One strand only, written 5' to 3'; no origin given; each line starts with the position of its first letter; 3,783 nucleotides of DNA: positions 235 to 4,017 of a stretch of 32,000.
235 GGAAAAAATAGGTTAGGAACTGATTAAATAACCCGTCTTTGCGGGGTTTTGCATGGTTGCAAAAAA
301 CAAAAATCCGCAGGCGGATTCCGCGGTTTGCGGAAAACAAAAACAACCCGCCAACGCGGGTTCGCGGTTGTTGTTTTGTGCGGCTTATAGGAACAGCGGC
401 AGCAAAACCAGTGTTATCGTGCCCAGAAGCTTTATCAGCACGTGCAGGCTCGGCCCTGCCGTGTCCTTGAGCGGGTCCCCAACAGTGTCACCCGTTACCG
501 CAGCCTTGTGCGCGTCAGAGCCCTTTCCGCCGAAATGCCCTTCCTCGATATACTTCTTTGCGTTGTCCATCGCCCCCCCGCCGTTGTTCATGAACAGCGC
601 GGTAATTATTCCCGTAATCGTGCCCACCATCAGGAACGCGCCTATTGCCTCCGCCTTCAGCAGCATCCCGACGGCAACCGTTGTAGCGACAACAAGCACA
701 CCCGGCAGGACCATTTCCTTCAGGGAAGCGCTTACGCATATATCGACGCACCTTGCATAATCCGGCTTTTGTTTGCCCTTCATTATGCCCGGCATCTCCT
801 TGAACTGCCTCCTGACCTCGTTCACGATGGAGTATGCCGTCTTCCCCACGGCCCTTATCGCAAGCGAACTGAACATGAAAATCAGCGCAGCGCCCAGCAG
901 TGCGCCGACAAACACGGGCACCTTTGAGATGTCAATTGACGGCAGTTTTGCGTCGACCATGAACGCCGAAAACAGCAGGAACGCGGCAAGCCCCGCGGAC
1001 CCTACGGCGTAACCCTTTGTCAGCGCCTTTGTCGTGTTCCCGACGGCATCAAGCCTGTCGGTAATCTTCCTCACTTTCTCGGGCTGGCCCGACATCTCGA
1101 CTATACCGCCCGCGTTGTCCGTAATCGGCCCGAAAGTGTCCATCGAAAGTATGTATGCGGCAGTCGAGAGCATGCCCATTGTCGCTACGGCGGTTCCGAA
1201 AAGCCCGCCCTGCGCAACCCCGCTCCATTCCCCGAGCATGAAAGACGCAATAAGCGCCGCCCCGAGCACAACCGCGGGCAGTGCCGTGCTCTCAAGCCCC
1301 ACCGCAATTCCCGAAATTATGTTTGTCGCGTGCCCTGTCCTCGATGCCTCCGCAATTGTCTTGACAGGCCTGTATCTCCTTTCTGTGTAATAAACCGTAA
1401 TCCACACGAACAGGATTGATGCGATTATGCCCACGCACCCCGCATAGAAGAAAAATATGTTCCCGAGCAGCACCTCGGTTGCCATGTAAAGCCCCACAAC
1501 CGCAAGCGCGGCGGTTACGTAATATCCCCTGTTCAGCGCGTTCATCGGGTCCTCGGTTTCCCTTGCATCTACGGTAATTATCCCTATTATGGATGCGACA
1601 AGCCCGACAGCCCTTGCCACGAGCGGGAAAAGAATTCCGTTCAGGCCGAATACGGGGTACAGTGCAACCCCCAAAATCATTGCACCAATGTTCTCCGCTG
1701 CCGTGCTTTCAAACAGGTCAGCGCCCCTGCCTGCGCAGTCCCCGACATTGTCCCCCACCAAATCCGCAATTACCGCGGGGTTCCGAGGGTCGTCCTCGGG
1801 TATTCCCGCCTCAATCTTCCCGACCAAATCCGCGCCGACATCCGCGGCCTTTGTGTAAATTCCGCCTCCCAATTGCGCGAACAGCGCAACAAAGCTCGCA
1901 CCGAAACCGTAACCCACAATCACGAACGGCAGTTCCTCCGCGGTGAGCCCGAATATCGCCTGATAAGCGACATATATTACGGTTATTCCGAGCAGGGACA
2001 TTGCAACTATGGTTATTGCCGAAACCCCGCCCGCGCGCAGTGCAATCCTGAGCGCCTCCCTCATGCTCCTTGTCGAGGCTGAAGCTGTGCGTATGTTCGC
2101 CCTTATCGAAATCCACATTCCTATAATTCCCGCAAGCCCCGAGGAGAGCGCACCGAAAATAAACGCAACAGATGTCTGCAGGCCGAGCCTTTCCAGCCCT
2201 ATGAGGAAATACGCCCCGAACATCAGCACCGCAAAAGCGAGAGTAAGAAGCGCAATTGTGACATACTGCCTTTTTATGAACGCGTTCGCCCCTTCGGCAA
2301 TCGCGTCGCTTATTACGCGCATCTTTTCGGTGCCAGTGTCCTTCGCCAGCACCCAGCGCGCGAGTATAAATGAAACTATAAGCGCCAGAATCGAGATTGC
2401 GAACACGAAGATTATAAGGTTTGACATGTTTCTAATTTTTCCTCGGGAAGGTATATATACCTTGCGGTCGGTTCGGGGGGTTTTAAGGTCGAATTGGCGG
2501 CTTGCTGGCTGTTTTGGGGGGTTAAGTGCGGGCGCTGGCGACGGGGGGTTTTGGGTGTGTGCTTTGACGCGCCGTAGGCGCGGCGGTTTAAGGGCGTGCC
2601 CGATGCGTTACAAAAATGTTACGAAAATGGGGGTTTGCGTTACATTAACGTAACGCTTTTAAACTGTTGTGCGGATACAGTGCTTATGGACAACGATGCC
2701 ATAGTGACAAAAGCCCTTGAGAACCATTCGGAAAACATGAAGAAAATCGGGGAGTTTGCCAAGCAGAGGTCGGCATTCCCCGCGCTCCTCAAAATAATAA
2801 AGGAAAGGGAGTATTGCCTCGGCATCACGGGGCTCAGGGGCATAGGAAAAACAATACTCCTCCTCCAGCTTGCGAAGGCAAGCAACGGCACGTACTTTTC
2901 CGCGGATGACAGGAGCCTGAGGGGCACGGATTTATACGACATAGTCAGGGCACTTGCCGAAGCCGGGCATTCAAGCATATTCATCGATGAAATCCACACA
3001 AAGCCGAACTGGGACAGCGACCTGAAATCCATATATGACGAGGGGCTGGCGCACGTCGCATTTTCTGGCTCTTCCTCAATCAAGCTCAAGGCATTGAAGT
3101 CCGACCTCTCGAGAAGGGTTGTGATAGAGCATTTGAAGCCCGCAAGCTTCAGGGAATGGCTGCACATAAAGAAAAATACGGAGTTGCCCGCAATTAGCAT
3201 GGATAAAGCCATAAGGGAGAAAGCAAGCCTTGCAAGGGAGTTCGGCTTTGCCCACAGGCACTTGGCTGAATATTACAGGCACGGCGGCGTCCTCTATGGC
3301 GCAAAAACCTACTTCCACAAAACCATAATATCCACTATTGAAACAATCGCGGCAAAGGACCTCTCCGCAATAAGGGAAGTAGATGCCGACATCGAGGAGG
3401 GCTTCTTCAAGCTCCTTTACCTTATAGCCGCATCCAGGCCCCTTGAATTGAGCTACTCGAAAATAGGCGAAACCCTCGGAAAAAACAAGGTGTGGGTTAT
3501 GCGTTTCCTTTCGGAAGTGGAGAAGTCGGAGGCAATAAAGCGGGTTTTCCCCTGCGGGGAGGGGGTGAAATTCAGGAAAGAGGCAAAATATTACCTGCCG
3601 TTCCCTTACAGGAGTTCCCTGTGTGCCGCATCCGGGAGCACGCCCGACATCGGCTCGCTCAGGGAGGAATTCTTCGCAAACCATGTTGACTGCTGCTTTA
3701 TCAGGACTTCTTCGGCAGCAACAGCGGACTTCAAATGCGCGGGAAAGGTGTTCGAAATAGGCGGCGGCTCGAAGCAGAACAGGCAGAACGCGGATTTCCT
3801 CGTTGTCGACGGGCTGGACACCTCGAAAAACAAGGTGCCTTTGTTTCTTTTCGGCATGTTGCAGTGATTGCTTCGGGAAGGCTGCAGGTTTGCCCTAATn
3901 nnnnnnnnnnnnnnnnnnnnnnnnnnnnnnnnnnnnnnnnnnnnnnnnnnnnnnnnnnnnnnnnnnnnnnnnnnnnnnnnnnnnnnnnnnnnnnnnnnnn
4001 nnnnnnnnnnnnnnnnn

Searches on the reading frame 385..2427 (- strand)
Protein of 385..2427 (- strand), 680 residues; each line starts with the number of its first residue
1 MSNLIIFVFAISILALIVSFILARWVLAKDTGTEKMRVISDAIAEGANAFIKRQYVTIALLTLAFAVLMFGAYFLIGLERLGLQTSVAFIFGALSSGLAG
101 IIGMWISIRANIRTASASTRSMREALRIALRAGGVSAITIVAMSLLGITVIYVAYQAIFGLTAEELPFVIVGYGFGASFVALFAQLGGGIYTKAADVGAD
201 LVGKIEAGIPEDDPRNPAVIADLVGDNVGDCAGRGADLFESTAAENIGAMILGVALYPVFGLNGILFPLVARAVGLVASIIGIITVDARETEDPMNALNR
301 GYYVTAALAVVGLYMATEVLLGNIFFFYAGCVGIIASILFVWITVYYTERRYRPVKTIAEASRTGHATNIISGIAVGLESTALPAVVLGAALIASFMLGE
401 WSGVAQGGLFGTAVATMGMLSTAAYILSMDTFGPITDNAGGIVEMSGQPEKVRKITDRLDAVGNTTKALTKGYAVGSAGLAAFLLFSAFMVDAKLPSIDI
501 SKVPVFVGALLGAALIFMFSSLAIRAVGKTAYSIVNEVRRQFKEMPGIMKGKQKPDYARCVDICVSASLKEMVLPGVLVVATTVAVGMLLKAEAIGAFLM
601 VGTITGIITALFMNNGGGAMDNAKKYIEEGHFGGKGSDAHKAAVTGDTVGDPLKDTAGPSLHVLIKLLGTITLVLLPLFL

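Call 66: search_protein_families(library=pfam, proteins=[window:385-2427:-], max_evalue=0.001)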
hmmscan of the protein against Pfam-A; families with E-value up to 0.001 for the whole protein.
window:385-2427:- (680 aa): 1 family
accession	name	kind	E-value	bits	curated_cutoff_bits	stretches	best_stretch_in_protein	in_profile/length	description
PF03030.21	H_PPase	-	1e-258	860.7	29.7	1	13-675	1-645/645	Inorganic H+ pyrophosphatase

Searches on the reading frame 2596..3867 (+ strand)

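Call 66: search_protein_families(library=pfam, proteins=[window:2596-3867:+], max_evalue=0.001)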
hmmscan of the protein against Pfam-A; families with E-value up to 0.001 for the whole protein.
window:2596-3867:+ (423 aa): 1 family
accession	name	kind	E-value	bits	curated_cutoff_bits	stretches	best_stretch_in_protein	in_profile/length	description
PF13173.12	AAA_14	-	2.1e-22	79.9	27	1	75-189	5-129/129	AAA domain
